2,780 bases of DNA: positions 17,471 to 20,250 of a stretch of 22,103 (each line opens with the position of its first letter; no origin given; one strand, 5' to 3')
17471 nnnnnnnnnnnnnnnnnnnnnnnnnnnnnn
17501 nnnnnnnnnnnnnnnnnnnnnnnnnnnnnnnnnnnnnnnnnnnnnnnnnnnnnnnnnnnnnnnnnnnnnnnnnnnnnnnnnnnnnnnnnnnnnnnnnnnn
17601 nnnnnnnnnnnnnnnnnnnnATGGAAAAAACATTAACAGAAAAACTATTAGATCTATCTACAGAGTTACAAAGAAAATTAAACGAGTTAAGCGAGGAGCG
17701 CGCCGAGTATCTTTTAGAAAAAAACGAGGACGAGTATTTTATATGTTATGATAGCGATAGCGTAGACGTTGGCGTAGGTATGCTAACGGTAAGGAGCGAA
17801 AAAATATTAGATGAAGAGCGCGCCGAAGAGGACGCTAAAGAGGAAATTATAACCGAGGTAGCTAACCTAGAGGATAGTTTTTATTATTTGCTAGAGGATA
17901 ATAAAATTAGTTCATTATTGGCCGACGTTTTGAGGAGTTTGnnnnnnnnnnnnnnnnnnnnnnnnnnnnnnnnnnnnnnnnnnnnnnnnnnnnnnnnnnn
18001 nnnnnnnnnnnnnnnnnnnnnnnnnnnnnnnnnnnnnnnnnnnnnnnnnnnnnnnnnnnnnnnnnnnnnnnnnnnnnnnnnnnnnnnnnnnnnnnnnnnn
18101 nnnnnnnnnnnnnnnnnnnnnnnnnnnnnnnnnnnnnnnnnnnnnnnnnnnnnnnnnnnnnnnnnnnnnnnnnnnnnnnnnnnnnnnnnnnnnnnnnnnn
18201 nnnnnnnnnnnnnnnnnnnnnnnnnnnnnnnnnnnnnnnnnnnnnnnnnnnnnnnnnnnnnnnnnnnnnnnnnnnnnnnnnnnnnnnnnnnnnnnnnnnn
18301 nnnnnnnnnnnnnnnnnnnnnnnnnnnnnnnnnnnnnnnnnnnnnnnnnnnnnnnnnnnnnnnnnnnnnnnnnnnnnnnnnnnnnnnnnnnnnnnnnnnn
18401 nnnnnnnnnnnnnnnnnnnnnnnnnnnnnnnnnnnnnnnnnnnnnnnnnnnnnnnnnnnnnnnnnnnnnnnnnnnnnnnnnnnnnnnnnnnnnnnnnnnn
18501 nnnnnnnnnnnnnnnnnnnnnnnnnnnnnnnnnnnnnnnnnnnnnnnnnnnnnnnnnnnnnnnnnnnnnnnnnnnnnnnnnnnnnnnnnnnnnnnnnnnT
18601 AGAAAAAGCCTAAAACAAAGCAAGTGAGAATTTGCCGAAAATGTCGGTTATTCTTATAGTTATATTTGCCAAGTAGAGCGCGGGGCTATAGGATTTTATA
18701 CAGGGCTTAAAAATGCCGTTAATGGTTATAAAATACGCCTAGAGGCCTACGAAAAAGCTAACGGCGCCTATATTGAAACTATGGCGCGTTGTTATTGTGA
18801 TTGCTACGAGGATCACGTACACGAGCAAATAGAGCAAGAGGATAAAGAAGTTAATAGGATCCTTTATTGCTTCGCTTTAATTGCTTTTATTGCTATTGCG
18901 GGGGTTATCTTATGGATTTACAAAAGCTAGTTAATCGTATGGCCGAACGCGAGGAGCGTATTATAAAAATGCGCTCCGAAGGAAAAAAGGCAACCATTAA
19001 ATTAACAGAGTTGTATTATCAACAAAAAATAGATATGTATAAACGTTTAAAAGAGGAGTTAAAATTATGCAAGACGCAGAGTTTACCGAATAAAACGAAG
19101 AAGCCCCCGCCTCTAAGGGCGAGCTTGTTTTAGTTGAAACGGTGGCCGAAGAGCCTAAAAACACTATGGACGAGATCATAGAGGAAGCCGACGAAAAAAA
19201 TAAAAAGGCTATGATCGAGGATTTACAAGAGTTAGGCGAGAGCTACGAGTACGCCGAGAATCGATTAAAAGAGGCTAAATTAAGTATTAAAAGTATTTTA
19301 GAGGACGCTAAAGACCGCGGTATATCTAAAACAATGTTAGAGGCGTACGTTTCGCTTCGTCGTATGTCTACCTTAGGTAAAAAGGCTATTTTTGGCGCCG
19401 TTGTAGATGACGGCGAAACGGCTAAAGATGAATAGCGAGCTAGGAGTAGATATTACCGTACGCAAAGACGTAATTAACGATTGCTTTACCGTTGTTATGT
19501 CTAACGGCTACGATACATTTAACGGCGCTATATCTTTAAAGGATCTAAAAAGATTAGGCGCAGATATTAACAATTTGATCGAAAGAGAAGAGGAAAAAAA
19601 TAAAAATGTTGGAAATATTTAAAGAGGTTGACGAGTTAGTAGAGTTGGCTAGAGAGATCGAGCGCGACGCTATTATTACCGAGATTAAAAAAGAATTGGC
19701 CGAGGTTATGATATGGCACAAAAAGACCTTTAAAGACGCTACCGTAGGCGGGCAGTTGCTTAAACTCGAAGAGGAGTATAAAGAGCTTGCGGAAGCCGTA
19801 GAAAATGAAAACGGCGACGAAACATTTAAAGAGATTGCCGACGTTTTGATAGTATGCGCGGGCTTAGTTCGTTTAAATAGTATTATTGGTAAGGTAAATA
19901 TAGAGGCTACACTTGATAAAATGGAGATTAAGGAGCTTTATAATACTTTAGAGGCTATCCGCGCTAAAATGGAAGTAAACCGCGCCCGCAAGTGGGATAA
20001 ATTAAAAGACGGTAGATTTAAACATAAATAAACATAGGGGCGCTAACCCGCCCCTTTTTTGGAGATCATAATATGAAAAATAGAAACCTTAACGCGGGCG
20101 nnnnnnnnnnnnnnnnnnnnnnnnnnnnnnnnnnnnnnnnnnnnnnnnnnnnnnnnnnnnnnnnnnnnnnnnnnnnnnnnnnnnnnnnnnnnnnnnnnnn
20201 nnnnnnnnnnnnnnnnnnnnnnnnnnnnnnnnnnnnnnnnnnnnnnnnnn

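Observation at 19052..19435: Canonical translation start, 8 codons, TAA, then 114 open codons in the same frame encoding an acidic protein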

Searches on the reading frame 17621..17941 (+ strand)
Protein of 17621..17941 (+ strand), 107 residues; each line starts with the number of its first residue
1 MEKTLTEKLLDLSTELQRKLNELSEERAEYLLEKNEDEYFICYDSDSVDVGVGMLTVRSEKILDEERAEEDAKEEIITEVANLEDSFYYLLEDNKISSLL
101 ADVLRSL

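Call 7: search_protein_families(library=pfam, max_evalue=0.1, proteins=[window:17621-17941:+])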
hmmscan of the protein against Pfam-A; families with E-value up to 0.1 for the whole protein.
window:17621-17941:+ (107 aa): 1 family
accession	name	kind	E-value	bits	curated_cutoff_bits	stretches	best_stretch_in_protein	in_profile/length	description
PF09999.14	DUF2240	-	0.018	15.2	22.3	1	25-81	45-110/144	Uncharacterized protein conserved in archaea (DUF2240)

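Call 8: search_protein_families(library=phrogs, max_evalue=0.01, proteins=[window:17621-17941:+])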
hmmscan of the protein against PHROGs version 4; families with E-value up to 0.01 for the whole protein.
window:17621-17941:+ (107 aa): 0 families

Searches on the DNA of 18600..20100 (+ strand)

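Call 4: search_dna_similar(query=window:18600-20100:+, collection=phages, mode=distant, max_rows=30)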
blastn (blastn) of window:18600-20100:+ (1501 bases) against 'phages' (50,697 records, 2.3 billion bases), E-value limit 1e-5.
No match.
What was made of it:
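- Tried and rejected: DNA search of 18600-20100 against GenBank phages: no match (call 4).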

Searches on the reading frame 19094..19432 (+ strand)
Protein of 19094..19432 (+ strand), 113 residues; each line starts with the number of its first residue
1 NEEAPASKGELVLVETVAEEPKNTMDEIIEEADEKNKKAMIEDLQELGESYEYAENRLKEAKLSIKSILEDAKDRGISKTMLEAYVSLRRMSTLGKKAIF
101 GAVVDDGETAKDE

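Call 7: search_protein_families(library=pfam, max_evalue=0.1, proteins=[window:19094-19432:+])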
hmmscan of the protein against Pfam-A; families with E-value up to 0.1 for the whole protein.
window:19094-19432:+ (113 aa): 1 family
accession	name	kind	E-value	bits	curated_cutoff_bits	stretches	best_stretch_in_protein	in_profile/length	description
PF16289.11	PIN_12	-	0.068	14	32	1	9-84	33-107/172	PIN domain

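Call 8: search_protein_families(library=phrogs, max_evalue=0.01, proteins=[window:19094-19432:+])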
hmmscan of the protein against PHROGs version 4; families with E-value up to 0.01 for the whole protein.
window:19094-19432:+ (113 aa): 2 families
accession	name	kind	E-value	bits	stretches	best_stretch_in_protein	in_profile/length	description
phrog_7847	-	unknown function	0.0012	19.4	1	44-99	54-111/222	-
phrog_8743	-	unknown function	0.0018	19.7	0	49-98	5-56/86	-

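Call 10: find_related_loci(query=window:19094-19432:+, collection=viral_contigs, flank=5000)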
Query window:19094-19432:+ (113 aa) in viral_contigs; peptide patterns used: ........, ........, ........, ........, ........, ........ (x = any residue, [..] = any of these).
41 stretches matched a pattern, but none encodes a relative of the query by tblastn (E <= 1e-3).

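Call 21: find_encoding_contigs(protein=window:19142-19432:+, flank=10000, max_places=10)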
Protein seq(97 aa) (97 aa): no gene with exactly this product is on record in the collection.

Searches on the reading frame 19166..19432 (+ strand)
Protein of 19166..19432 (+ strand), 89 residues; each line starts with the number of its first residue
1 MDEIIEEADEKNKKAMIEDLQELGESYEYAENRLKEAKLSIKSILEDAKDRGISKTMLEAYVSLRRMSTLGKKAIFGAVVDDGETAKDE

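Call 39: list_cluster_members(proteins=[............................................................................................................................, window:19166-19432:+, window:18912-19130:+, P0002])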
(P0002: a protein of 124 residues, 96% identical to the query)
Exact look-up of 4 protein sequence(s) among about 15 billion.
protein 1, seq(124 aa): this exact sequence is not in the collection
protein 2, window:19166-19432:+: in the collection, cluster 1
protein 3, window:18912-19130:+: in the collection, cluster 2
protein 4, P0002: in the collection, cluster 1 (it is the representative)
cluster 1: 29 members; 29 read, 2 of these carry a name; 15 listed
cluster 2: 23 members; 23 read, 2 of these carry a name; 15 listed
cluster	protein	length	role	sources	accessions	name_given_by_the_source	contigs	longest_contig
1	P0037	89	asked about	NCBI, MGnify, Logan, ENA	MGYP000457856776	FL=1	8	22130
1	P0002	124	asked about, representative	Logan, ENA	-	-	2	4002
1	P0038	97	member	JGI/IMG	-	hypothetical protein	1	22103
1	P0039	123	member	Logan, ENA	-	-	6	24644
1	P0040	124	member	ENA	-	-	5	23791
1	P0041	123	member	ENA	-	-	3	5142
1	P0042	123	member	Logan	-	-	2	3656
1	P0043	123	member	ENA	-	-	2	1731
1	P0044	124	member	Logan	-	-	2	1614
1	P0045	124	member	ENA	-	-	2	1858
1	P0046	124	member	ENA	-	-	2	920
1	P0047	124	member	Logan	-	-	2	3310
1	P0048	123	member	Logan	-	-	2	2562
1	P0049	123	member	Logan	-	-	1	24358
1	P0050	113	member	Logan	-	-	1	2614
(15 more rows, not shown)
